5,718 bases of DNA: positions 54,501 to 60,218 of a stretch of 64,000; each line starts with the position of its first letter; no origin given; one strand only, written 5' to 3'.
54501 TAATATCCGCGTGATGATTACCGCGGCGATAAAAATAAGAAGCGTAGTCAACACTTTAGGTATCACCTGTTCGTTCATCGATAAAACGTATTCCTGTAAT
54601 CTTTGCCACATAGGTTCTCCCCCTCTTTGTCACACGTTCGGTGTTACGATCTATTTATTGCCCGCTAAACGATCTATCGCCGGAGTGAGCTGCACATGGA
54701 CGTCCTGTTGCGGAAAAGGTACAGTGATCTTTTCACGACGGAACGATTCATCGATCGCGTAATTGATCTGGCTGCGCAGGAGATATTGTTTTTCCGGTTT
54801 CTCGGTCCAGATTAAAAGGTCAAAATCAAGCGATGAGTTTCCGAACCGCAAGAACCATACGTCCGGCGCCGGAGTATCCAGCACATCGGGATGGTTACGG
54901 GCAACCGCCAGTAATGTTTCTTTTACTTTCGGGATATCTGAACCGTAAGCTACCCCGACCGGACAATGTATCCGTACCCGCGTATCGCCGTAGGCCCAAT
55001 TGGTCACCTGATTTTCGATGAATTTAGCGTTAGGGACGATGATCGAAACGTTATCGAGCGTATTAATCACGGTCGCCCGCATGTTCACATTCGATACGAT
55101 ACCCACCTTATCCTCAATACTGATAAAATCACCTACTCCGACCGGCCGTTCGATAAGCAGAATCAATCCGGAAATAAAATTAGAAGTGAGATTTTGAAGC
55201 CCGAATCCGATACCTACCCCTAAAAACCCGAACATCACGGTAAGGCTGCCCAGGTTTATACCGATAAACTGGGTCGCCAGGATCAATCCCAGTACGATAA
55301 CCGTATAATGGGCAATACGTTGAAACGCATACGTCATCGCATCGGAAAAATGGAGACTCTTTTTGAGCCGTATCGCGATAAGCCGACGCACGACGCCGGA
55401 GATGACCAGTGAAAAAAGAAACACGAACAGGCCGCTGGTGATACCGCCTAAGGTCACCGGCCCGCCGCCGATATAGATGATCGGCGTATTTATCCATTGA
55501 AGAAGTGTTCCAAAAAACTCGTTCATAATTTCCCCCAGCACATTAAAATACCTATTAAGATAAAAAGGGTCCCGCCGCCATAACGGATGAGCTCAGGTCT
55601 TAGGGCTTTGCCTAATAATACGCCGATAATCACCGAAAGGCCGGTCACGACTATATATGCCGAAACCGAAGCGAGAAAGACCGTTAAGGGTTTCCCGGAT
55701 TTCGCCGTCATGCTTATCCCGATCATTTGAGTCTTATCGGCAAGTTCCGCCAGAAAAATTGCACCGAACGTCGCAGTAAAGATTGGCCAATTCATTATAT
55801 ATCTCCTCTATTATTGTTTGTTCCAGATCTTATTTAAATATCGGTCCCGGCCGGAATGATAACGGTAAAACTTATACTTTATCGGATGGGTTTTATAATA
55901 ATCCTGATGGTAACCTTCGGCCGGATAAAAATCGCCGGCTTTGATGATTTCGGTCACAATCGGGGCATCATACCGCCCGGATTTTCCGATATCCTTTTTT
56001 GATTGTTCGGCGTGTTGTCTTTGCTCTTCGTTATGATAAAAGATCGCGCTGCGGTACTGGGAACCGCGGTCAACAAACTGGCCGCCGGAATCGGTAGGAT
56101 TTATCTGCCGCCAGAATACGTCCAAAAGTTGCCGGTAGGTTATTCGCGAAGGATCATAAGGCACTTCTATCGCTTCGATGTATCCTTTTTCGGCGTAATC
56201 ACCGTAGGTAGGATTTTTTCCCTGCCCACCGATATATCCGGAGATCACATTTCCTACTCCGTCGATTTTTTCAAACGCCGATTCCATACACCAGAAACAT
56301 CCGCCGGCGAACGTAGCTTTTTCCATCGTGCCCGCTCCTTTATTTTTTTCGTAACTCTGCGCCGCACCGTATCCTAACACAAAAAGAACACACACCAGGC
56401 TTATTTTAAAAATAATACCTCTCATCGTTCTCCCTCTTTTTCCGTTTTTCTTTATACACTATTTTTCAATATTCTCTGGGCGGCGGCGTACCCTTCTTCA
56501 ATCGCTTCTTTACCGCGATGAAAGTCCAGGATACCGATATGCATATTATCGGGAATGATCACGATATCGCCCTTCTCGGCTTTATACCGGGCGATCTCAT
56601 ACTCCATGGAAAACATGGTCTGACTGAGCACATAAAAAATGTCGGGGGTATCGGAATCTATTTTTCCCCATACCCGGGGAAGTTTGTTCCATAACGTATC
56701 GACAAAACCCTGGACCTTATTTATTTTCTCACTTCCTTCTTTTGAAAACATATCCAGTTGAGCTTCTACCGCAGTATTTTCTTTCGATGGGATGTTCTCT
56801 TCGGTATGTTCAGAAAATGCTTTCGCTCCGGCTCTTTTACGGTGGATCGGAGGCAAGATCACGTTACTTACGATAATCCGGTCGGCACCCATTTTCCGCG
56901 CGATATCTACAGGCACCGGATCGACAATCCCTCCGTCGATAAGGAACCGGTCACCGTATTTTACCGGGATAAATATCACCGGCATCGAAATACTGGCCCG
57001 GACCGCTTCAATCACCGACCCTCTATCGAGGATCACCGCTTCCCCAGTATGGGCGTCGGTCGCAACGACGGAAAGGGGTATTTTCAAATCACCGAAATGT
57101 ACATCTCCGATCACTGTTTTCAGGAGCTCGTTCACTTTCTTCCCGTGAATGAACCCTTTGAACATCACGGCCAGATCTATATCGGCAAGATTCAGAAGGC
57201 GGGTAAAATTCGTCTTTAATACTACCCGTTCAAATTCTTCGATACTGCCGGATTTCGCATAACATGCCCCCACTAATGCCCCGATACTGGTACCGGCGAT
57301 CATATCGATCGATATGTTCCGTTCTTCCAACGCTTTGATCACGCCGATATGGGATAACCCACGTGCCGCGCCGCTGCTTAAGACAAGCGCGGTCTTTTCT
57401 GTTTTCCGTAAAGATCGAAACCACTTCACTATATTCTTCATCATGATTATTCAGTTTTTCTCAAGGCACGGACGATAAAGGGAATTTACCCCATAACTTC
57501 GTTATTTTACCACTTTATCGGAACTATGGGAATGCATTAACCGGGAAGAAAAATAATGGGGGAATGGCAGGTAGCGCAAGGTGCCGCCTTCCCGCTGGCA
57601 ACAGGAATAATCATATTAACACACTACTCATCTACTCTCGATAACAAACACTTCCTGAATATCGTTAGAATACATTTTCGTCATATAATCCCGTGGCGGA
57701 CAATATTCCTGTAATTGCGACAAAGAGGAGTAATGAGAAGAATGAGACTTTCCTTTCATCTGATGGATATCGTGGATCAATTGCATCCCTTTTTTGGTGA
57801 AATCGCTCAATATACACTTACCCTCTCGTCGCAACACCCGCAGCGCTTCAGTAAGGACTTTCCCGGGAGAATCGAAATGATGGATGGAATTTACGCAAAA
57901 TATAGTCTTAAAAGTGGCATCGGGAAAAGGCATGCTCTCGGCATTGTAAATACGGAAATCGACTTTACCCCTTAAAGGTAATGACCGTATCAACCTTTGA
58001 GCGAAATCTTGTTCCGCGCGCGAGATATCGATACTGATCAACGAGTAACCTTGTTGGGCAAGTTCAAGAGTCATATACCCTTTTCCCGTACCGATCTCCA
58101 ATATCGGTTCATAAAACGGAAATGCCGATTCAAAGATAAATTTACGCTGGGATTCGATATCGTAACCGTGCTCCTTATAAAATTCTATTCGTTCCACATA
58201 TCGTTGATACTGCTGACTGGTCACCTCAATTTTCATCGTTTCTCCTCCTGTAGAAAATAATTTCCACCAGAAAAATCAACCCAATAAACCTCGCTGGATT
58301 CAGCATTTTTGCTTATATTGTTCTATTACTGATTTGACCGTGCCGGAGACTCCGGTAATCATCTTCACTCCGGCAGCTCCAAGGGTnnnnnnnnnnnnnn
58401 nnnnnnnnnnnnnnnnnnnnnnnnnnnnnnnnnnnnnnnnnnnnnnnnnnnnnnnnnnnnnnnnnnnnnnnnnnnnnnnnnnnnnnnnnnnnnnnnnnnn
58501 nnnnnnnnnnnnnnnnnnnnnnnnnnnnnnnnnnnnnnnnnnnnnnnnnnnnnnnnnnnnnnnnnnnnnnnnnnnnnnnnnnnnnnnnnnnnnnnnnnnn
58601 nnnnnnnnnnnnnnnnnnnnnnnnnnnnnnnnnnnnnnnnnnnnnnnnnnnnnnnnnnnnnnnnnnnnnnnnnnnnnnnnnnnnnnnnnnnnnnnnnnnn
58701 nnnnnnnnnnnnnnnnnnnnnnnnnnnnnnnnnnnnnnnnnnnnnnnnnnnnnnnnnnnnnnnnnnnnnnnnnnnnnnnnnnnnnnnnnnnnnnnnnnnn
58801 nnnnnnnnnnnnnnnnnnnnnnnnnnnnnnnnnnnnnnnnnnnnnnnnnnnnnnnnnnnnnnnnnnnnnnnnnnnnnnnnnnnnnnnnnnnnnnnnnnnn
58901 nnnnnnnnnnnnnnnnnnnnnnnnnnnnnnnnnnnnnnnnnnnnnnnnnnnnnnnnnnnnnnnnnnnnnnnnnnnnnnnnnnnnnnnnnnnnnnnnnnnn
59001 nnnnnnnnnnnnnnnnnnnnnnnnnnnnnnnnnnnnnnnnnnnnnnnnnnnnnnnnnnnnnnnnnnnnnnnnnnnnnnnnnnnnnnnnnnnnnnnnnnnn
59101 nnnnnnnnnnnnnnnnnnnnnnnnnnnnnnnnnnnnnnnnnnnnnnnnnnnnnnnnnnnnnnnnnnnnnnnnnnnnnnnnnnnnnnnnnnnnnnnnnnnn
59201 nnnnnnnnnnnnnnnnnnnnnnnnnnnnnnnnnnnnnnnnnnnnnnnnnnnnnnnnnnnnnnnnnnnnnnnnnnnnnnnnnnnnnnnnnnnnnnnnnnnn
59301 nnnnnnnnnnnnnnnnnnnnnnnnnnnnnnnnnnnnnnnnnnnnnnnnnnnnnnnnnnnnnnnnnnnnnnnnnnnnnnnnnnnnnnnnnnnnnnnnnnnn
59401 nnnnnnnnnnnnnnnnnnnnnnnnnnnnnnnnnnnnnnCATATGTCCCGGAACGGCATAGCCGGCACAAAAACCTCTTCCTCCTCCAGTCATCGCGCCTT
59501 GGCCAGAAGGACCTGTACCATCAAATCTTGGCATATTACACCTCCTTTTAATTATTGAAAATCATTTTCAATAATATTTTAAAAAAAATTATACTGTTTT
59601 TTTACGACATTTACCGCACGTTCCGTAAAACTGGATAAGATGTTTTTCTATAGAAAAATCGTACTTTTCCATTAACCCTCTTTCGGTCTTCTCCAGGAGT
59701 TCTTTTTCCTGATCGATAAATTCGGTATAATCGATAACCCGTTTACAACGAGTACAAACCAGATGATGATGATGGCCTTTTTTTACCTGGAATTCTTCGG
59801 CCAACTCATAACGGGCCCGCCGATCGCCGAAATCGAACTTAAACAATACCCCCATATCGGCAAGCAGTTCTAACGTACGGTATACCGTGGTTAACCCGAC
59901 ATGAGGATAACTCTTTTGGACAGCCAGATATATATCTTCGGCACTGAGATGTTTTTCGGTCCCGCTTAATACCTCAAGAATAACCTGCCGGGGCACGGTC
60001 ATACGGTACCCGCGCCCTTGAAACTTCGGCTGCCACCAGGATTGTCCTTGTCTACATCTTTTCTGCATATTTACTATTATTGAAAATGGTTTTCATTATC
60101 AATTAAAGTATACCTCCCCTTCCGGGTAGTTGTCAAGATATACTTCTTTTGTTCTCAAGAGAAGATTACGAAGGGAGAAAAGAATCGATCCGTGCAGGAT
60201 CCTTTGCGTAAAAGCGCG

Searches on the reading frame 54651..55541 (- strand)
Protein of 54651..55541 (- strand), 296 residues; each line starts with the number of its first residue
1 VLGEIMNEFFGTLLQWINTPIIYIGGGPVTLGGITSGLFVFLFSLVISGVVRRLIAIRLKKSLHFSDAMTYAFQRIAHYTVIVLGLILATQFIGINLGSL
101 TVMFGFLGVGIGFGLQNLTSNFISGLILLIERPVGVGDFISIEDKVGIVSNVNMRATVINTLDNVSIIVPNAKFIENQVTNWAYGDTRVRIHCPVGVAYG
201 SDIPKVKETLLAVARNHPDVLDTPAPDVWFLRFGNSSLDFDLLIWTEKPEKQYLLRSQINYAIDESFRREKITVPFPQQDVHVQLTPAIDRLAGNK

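Call 66: search_protein_families(library=pfam, proteins=[window:54651-55541:-], max_evalue=0.0001)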
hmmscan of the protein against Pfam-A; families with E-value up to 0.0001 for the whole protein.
window:54651-55541:- (296 aa): 3 families
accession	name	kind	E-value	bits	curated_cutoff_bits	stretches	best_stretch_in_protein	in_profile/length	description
PF21082.3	MS_channel_3rd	-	3.6e-20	72.6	21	1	193-272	3-86/88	Mechanosensitive ion channel MscS, C-terminal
PF00924.24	MS_channel_2nd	-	3.8e-20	72.2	20.2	1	117-183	1-67/68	Mechanosensitive ion channel, beta-domain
PF21088.3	MS_channel_1st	-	2.2e-08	34.4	23.1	1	79-116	5-42/42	Mechanosensitive ion channel, transmembrane helices 2/3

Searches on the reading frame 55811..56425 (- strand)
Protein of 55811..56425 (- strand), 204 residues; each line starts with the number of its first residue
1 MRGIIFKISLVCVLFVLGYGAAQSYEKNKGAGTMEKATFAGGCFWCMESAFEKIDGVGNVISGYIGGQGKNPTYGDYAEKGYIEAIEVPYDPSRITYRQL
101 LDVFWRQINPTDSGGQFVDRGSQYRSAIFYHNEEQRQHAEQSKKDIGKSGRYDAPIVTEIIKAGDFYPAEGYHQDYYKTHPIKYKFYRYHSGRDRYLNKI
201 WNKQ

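Call 66: search_protein_families(library=pfam, proteins=[window:55811-56425:-], max_evalue=0.0001)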
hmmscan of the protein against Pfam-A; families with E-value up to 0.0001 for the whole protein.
window:55811-56425:- (204 aa): 1 family
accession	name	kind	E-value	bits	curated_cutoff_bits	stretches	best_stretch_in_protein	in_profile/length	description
PF01625.27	PMSR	-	1.2e-58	198.2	23.7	1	36-185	1-152/153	Peptide methionine sulfoxide reductase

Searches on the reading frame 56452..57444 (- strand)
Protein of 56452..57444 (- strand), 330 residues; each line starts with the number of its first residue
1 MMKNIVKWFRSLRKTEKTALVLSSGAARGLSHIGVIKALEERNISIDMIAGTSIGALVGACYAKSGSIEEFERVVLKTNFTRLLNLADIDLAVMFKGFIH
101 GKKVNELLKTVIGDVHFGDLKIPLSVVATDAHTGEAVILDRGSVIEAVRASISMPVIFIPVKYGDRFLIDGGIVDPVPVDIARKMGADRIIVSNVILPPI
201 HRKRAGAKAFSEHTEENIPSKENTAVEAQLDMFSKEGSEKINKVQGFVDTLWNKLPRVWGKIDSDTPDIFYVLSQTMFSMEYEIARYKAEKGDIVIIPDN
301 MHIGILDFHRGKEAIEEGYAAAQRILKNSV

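Call 67: search_protein_families(library=pfam, proteins=[window:56452-57444:-], max_evalue=0.0001)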
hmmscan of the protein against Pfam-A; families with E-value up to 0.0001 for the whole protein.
window:56452-57444:- (330 aa): 1 family
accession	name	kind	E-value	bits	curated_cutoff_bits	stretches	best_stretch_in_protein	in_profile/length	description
PF01734.28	Patatin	-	3.5e-34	119.1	27.7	1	20-182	1-190/191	Patatin-like phospholipase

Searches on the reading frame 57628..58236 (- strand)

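Call 67: search_protein_families(library=pfam, proteins=[window:57628-58236:-], max_evalue=0.0001)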
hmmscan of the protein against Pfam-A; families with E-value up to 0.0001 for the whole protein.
window:57628-58236:- (202 aa): 6 families
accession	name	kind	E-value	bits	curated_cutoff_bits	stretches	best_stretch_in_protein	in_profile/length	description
PF08241.18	Methyltransf_11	-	1.7e-21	77.1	21.2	1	46-143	1-95/95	Methyltransferase domain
PF13649.12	Methyltransf_25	-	8.6e-19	68.5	27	1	45-139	1-97/97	Methyltransferase domain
PF13847.12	Methyltransf_31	-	1.5e-16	60.8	27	1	44-158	6-120/145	Methyltransferase domain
PF13489.12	Methyltransf_23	-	8.1e-15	55.4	27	1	44-170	25-146/164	Methyltransferase domain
PF08242.18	Methyltransf_12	-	1.8e-10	41.8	30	1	46-140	1-97/98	Methyltransferase domain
PF01209.24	Ubie_methyltran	-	1.9e-06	27.8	20.1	1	45-160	51-168/233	ubiE/COQ5 methyltransferase family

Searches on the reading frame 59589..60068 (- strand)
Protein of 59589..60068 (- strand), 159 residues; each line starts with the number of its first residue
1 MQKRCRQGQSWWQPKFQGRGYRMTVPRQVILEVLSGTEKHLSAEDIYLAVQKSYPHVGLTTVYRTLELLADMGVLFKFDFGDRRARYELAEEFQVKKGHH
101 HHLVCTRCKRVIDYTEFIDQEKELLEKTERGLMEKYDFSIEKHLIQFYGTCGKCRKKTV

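Call 67: search_protein_families(library=pfam, proteins=[window:59589-60068:-], max_evalue=0.0001)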
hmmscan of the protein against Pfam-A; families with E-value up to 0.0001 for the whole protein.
window:59589-60068:- (159 aa): 1 family
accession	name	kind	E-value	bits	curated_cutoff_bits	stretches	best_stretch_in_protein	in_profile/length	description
PF01475.25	FUR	-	1.4e-30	106.4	23.1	1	19-148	2-121/121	Ferric uptake regulator family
